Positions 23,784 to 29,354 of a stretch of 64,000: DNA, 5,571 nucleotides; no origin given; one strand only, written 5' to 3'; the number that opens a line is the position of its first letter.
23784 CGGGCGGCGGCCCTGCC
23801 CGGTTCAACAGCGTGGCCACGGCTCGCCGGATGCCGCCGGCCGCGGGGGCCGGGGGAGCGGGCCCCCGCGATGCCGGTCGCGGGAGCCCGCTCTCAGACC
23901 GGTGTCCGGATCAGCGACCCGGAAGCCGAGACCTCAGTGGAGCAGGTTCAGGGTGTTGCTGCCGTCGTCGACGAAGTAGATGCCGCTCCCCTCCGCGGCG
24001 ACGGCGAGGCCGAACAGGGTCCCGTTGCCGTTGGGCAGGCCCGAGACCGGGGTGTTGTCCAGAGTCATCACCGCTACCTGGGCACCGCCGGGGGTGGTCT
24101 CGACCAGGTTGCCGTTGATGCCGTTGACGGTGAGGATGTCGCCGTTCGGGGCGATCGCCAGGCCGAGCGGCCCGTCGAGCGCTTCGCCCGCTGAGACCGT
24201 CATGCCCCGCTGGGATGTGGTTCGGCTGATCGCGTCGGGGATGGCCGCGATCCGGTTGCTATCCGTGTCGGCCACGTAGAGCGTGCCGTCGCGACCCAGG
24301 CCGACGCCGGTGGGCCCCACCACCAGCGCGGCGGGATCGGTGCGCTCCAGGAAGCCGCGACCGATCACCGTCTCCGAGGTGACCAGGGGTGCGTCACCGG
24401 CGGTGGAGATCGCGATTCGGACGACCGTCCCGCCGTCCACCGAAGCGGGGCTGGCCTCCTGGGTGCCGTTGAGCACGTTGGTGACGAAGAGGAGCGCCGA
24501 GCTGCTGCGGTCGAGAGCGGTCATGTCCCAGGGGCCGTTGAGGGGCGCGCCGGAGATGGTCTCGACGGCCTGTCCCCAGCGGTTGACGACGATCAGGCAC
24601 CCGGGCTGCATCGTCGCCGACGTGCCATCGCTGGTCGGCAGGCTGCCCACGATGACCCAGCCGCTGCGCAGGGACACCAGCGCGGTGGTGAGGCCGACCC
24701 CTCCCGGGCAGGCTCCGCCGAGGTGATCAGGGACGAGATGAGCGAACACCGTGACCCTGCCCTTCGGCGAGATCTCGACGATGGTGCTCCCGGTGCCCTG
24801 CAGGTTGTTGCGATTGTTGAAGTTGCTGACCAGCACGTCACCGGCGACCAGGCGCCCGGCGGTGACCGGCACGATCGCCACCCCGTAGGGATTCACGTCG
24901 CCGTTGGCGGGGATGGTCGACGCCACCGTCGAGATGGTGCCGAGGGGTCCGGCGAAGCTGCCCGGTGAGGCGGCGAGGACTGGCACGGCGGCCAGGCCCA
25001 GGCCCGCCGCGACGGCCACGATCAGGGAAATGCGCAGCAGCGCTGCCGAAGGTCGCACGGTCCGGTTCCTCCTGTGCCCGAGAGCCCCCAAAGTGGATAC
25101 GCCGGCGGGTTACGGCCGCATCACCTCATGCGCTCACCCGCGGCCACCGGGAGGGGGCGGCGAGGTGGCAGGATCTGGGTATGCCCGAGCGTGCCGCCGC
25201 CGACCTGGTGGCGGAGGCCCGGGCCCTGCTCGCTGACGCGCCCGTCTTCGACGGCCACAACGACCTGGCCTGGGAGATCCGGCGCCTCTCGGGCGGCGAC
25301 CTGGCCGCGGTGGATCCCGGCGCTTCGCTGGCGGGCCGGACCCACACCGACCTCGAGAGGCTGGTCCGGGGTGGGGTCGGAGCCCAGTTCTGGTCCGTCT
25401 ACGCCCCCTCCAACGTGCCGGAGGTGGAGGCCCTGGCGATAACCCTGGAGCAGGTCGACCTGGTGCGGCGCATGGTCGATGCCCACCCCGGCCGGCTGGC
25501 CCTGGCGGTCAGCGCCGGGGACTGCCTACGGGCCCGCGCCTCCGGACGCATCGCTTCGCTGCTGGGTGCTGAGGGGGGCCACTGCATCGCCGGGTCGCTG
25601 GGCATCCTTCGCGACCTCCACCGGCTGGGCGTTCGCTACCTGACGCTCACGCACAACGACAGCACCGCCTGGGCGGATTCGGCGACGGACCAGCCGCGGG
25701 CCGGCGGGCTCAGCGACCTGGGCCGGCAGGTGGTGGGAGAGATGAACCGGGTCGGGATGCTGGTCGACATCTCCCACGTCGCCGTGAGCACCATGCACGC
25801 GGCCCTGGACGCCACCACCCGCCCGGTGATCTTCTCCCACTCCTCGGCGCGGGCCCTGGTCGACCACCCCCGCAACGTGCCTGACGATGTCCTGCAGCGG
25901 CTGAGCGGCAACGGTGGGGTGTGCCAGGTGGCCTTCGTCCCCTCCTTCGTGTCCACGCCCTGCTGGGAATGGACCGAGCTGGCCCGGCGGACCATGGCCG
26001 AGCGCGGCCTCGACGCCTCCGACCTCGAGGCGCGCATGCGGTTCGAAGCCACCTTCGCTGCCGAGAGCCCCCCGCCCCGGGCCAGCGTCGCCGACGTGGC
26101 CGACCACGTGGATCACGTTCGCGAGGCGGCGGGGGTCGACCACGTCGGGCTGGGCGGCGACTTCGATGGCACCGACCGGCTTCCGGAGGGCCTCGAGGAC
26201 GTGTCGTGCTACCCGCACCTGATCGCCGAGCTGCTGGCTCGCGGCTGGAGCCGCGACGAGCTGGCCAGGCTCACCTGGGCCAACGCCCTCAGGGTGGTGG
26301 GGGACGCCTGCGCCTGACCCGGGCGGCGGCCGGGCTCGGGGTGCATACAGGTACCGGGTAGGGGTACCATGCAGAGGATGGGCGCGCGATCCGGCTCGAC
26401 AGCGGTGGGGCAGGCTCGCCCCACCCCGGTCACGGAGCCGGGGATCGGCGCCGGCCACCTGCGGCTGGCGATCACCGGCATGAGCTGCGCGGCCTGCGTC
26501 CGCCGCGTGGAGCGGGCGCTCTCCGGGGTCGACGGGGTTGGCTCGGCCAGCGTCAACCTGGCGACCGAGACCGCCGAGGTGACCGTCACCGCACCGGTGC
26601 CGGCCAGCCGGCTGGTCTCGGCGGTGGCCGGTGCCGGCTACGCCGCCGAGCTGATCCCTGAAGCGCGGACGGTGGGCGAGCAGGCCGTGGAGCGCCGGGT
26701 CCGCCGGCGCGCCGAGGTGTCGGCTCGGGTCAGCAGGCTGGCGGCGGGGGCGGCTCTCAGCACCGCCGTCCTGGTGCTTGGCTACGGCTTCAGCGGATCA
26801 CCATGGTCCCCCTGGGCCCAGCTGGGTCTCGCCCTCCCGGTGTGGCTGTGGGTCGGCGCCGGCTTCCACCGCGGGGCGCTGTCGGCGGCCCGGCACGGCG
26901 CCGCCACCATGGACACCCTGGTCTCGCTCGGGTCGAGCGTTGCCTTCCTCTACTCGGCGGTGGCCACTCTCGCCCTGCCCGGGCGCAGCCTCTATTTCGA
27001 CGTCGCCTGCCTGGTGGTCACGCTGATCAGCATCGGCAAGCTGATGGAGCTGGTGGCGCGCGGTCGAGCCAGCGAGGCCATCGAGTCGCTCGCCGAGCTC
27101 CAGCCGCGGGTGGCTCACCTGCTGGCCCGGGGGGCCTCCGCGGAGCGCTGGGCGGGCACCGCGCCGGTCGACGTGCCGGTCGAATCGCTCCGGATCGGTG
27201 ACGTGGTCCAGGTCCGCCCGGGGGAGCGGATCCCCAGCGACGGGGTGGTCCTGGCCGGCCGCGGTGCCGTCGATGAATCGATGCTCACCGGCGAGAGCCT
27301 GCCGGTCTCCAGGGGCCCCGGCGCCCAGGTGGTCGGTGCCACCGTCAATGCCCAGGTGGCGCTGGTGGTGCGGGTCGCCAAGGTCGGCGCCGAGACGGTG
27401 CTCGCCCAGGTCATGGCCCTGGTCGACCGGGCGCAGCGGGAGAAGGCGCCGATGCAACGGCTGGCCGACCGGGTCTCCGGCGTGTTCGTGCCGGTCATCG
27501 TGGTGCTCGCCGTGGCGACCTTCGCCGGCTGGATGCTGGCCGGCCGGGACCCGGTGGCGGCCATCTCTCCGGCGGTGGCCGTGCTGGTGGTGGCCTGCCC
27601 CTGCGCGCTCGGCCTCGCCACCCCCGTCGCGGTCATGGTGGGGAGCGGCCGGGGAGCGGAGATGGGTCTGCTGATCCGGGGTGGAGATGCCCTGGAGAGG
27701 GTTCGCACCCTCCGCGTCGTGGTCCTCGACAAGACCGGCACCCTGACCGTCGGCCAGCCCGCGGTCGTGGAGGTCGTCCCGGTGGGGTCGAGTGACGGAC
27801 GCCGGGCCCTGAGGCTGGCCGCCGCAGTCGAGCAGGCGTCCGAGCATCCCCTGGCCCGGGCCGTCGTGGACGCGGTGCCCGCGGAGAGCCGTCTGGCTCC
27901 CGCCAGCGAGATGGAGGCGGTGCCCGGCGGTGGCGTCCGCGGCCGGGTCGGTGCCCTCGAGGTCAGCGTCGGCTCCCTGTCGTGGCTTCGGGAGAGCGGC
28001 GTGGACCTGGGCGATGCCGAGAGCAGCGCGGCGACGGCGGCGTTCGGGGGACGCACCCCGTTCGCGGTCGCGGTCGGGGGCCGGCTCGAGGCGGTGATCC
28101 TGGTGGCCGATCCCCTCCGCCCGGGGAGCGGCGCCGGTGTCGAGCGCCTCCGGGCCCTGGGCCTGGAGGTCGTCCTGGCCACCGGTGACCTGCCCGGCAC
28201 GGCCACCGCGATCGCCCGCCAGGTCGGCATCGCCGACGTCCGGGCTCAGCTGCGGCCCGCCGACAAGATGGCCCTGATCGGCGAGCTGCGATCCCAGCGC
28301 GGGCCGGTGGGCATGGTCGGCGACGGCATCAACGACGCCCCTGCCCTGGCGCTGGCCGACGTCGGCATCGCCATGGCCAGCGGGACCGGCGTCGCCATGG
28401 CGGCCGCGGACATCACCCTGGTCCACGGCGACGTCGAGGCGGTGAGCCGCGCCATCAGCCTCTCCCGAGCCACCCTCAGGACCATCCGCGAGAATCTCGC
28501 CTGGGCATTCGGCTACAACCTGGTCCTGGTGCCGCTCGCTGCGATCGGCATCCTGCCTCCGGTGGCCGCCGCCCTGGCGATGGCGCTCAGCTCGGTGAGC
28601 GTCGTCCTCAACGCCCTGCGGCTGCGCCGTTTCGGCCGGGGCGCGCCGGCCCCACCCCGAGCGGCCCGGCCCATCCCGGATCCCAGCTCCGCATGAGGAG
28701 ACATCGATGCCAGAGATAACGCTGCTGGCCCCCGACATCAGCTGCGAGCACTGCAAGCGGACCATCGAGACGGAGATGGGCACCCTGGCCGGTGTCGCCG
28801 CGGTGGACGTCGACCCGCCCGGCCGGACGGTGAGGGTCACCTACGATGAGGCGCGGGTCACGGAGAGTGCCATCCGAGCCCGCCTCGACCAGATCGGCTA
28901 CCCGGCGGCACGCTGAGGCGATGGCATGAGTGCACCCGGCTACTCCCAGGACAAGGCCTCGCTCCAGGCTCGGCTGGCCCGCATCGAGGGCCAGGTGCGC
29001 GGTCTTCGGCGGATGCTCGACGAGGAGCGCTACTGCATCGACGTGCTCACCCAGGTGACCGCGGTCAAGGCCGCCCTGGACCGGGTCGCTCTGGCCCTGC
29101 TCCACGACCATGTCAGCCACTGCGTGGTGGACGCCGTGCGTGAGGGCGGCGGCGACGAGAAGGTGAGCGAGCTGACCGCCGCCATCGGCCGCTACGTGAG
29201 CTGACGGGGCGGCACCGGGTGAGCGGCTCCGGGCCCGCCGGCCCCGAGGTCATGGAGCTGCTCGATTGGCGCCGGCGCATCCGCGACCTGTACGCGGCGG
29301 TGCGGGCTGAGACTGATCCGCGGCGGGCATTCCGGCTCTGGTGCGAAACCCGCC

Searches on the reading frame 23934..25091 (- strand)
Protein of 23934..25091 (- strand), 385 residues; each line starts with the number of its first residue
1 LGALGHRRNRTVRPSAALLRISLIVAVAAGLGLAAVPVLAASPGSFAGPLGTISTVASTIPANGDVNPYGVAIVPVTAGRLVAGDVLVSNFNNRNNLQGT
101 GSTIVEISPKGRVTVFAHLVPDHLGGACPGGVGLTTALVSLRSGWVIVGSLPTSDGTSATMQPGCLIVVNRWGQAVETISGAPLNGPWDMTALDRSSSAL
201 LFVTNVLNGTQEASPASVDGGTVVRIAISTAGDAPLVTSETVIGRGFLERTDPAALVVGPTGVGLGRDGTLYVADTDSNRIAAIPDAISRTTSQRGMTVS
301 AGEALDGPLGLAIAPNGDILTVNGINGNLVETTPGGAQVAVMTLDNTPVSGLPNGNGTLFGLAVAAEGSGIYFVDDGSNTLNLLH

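Call 65: search_protein_families(library=pfam, proteins=[window:23934-25091:-], max_evalue=0.0001)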
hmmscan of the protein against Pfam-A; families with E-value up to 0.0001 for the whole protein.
window:23934-25091:- (385 aa): 1 family
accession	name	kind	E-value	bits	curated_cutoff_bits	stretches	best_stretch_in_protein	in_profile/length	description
PF01436.27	NHL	-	6.6e-07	29.5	20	0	259-281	3-25/28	NHL repeat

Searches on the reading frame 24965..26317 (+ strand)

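Call 49: search_protein_families(library=pfam, proteins=[window:24965-26317:+], max_evalue=0.001)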
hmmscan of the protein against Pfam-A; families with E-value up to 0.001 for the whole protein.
window:24965-26317:+ (450 aa): 1 family
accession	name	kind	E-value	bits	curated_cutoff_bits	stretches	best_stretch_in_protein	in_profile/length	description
PF01244.27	Peptidase_M19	-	4.7e-110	368.1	26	1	88-445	2-317/319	Membrane dipeptidase (Peptidase family M19)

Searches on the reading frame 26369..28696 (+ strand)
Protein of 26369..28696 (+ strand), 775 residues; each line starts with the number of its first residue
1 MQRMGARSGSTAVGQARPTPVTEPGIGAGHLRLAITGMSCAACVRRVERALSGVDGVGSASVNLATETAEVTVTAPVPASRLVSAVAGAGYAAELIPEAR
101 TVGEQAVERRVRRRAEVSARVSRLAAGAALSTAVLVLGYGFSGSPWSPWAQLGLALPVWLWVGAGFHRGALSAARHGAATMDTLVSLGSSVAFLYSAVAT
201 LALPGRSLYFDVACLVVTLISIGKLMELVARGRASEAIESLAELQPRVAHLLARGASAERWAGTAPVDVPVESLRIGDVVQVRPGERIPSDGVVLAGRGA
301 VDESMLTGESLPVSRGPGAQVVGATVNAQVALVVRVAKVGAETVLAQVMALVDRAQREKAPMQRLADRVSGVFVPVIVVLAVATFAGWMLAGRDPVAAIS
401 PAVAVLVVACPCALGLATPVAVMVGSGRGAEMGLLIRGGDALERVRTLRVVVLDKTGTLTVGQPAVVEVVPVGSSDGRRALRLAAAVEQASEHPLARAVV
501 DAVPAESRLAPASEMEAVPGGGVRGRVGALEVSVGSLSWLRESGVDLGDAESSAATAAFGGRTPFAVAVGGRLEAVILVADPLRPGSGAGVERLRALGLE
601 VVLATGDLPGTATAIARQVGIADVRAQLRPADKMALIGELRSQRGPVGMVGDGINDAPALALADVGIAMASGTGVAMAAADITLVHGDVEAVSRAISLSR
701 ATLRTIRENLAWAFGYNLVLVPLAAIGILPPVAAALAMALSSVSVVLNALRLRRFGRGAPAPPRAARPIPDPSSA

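Call 49: search_protein_families(library=pfam, proteins=[window:26369-28696:+], max_evalue=0.001)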
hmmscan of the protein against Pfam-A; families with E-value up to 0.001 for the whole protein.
window:26369-28696:+ (775 aa): 4 families
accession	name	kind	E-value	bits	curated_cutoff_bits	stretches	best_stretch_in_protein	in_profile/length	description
PF00122.25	E1-E2_ATPase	-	6.4e-53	179.4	28.1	1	258-431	7-180/181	E1-E2 ATPase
PF00702.32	Hydrolase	-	6.9e-29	102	26.4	1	449-664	2-191/191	haloacid dehalogenase-like hydrolase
PF00403.32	HMA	-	8e-16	58.6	24.8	1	33-91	2-61/62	Heavy-metal-associated domain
PF08282.18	Hydrolase_3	-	9e-05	22.8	20.9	1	647-696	206-255/255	haloacid dehalogenase-like hydrolase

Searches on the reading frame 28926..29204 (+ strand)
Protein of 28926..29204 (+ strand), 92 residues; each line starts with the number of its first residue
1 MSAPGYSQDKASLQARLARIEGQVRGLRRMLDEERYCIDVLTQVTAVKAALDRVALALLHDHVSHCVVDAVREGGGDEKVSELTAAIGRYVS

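Call 49: search_protein_families(library=pfam, proteins=[window:28926-29204:+], max_evalue=0.001)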
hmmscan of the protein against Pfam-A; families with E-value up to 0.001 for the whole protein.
window:28926-29204:+ (92 aa): 1 family
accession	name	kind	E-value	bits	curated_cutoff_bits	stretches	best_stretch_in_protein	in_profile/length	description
PF02583.22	Trns_repr_metal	-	4.1e-30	104.4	22.8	1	9-88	1-77/78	Metal-sensitive transcriptional repressor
